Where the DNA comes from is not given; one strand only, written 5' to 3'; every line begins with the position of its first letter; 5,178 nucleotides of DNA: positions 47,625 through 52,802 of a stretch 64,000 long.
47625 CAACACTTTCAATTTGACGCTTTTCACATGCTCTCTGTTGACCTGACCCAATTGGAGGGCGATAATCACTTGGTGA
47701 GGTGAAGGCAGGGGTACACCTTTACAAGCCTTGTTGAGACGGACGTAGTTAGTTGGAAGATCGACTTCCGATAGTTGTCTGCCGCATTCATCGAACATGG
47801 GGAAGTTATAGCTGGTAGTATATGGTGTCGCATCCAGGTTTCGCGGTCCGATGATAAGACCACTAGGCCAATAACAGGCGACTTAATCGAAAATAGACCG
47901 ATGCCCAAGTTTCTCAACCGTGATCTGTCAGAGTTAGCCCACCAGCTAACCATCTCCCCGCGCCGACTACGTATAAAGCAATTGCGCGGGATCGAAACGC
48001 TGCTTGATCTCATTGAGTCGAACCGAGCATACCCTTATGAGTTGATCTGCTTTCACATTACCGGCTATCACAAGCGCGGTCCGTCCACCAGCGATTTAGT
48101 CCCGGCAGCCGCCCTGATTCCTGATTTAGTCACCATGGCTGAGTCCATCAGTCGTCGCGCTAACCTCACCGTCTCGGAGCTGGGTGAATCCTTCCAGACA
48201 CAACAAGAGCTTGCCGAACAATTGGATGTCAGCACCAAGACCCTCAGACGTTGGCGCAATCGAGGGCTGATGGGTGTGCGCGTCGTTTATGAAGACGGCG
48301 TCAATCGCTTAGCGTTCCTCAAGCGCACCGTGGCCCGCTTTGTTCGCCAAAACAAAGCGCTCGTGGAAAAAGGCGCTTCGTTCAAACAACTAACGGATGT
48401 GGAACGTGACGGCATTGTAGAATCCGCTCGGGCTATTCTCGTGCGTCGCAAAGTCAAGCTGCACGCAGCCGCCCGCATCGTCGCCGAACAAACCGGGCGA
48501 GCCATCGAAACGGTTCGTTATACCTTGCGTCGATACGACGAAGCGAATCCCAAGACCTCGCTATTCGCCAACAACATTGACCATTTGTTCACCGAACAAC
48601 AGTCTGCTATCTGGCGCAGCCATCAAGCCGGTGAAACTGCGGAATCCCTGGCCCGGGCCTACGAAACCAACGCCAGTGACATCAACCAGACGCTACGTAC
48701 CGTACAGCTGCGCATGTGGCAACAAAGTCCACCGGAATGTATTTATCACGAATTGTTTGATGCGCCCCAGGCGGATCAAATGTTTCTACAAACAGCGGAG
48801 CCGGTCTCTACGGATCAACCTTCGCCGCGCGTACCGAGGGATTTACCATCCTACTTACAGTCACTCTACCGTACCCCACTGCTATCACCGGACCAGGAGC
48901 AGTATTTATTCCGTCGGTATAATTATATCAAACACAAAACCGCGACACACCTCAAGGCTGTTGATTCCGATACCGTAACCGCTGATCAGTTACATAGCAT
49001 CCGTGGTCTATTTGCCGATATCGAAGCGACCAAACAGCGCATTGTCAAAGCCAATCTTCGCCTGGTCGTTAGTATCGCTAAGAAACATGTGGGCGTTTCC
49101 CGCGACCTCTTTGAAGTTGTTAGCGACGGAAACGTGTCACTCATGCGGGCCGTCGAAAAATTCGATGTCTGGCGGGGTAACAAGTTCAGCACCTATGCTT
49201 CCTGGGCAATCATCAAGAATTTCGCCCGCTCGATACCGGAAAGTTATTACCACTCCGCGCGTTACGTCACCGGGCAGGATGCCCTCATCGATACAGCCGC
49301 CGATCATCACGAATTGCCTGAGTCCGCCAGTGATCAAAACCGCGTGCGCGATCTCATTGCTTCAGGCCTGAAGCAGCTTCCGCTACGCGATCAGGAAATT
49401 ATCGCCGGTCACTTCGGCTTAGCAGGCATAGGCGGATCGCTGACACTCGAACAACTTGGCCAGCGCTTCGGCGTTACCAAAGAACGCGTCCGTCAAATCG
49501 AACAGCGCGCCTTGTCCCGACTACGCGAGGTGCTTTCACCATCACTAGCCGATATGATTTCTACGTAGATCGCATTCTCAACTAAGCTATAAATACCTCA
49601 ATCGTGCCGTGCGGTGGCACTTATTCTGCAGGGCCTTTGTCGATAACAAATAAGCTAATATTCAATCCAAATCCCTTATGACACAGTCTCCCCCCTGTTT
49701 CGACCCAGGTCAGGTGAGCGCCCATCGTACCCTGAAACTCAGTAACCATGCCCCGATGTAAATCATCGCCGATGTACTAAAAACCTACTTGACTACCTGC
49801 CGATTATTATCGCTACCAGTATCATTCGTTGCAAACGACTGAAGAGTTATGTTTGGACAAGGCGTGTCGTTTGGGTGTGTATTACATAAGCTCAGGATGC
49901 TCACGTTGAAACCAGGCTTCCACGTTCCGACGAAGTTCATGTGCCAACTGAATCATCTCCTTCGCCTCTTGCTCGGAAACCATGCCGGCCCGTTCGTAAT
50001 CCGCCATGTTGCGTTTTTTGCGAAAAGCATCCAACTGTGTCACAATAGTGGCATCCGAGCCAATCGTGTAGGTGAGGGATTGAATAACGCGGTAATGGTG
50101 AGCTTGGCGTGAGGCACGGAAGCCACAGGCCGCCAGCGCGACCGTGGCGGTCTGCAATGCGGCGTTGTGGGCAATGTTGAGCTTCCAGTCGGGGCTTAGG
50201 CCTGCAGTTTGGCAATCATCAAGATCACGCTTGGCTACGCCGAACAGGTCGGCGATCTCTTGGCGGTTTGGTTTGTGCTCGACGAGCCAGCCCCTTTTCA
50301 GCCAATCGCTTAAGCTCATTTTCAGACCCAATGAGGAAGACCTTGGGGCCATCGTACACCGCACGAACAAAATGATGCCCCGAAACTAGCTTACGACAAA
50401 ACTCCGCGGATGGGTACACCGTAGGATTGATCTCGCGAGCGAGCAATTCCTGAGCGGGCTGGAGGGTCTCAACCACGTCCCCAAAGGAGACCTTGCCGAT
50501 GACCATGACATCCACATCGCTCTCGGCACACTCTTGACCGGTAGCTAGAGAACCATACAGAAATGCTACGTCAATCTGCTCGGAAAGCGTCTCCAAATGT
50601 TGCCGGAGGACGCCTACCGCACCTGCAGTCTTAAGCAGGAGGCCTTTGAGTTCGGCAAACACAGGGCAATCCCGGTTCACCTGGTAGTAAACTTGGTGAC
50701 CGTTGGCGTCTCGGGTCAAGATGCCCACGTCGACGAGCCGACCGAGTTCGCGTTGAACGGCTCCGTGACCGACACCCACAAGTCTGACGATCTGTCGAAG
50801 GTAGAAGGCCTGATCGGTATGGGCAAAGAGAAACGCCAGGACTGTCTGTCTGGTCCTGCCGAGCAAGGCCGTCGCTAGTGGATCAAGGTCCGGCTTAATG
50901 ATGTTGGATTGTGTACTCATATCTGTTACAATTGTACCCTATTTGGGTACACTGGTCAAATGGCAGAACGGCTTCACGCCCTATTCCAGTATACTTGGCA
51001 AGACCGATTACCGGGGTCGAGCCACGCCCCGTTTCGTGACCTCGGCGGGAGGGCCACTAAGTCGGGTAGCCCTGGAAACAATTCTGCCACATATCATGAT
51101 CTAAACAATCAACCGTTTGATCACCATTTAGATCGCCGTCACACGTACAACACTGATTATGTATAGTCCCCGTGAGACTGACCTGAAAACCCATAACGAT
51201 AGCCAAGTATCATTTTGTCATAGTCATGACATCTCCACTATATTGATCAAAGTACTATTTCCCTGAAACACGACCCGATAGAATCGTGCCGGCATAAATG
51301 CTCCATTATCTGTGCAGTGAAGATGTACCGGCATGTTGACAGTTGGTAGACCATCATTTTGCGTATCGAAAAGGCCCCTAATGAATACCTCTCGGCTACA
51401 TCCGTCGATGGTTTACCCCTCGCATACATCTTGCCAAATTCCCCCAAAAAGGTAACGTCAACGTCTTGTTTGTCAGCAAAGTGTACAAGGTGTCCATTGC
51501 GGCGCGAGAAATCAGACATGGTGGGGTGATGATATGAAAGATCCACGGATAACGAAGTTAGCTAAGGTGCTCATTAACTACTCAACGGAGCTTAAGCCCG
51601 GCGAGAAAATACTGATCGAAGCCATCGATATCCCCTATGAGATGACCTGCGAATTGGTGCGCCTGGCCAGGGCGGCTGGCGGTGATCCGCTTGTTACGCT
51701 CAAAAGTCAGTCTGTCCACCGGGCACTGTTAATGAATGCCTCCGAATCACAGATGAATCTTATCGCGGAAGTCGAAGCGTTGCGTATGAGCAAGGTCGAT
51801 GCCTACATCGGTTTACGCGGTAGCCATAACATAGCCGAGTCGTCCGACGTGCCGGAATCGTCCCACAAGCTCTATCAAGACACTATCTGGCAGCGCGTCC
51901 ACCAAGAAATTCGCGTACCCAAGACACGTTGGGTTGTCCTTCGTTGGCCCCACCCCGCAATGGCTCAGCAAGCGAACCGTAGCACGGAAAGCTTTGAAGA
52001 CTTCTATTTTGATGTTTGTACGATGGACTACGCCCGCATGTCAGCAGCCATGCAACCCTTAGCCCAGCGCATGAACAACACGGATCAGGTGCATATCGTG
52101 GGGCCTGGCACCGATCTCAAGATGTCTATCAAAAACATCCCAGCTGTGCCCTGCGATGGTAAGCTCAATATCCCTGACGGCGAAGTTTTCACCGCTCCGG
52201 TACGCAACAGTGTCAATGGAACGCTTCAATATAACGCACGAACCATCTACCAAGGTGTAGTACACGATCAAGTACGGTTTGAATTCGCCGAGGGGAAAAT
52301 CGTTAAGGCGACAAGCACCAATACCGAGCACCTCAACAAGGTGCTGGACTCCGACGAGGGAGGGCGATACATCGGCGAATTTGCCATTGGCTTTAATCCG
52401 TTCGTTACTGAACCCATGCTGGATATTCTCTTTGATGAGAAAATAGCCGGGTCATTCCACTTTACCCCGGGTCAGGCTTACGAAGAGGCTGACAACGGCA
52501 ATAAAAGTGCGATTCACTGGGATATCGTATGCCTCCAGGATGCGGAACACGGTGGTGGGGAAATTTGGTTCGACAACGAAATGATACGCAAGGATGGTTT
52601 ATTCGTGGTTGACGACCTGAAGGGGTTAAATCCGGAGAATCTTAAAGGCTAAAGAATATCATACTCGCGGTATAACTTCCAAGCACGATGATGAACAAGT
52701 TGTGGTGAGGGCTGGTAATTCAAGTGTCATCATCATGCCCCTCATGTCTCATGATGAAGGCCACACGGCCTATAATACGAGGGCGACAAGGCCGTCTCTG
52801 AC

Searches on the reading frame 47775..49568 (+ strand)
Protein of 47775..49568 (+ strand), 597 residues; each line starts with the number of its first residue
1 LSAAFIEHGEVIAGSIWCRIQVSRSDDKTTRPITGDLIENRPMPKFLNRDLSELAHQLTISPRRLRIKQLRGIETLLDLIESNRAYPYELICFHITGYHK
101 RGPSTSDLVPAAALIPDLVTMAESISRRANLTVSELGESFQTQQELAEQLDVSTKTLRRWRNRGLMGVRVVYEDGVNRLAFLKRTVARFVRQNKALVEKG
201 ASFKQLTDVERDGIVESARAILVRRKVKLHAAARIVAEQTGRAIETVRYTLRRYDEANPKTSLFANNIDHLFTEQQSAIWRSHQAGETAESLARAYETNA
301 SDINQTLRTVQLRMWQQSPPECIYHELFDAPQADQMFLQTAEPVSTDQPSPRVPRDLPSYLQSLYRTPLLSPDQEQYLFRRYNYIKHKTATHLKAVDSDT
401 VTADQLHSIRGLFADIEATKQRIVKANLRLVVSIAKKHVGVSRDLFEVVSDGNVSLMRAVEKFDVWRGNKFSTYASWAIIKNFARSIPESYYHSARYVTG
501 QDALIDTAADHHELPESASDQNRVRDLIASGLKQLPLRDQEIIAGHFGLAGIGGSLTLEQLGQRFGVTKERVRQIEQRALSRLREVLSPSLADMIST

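Call 56: search_protein_families(library=pfam, proteins=[window:47775-49568:+], max_evalue=0.001)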
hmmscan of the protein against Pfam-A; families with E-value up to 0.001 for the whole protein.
window:47775-49568:+ (597 aa): 8 families
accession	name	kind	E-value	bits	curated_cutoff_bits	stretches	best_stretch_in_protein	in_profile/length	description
PF04545.22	Sigma70_r4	-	5.3e-15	55.1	24.1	1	532-585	2-50/50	Sigma-70, region 4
PF04542.20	Sigma70_r2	-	1.3e-12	47.8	24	1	424-481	2-59/71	Sigma-70 region 2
PF00376.29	MerR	-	7.5e-05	22.9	28.2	1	145-166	4-25/38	MerR family regulatory protein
PF13411.12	MerR_1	-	9.1e-05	22.9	21.6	1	145-209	5-65/69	MerR HTH family regulatory protein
PF12728.13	HTH_17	-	0.00012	22.7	27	1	142-193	3-50/51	Helix-turn-helix domain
PF08220.18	HTH_DeoR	-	0.00017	21.7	21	0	144-159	18-33/57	DeoR-like helix-turn-helix domain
PF01381.28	HTH_3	-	0.00023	21.6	23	0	142-162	11-31/55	Helix-turn-helix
PF13384.12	HTH_23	-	0.00035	20.7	24.6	0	142-163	19-40/50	Homeodomain-like domain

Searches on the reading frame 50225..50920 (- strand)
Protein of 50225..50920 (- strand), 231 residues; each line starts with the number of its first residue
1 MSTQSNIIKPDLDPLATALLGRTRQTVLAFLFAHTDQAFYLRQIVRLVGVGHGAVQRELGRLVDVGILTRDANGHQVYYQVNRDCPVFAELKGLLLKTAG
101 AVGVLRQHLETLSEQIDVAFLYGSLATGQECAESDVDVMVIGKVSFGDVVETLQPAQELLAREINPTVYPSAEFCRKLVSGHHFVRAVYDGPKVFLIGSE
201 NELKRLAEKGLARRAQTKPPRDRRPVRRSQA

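Call 56: search_protein_families(library=pfam, proteins=[window:50225-50920:-], max_evalue=0.001)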
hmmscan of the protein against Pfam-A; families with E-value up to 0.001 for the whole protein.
window:50225-50920:- (231 aa): 4 families
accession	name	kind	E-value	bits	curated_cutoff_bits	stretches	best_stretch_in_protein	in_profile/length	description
PF18765.7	Polbeta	-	1.9e-07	31.5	26.9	1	114-159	11-58/93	Polymerase beta, Nucleotidyltransferase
PF01909.29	NTP_transf_2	-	8.1e-05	23.4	21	1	106-158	2-59/93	Nucleotidyltransferase domain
PF24033.1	DUF7342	-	0.00021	21.7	31.6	0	50-117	29-94/150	Family of unknown function (DUF7342)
PF12802.13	MarR_2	-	0.00079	20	27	0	27-73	10-55/61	MarR family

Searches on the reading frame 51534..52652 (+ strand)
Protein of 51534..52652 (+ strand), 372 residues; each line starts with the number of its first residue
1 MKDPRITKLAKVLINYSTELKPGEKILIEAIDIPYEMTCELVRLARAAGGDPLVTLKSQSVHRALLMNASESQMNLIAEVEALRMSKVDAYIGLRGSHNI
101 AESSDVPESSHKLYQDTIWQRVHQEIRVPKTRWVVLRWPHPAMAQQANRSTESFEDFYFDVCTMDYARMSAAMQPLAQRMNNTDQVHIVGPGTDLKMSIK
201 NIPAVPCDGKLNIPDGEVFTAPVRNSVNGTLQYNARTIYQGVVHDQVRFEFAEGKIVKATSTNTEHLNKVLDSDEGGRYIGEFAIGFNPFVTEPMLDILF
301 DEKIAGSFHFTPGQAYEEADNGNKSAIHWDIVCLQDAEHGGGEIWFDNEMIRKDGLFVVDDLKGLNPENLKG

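Call 56: search_protein_families(library=pfam, proteins=[window:51534-52652:+], max_evalue=0.001)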
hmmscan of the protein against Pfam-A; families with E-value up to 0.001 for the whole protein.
window:51534-52652:+ (372 aa): 1 family
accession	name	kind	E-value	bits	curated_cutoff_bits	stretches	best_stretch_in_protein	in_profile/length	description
PF02073.20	Peptidase_M29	-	7.6e-49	167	27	1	4-336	3-385/406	Thermophilic metalloprotease (M29)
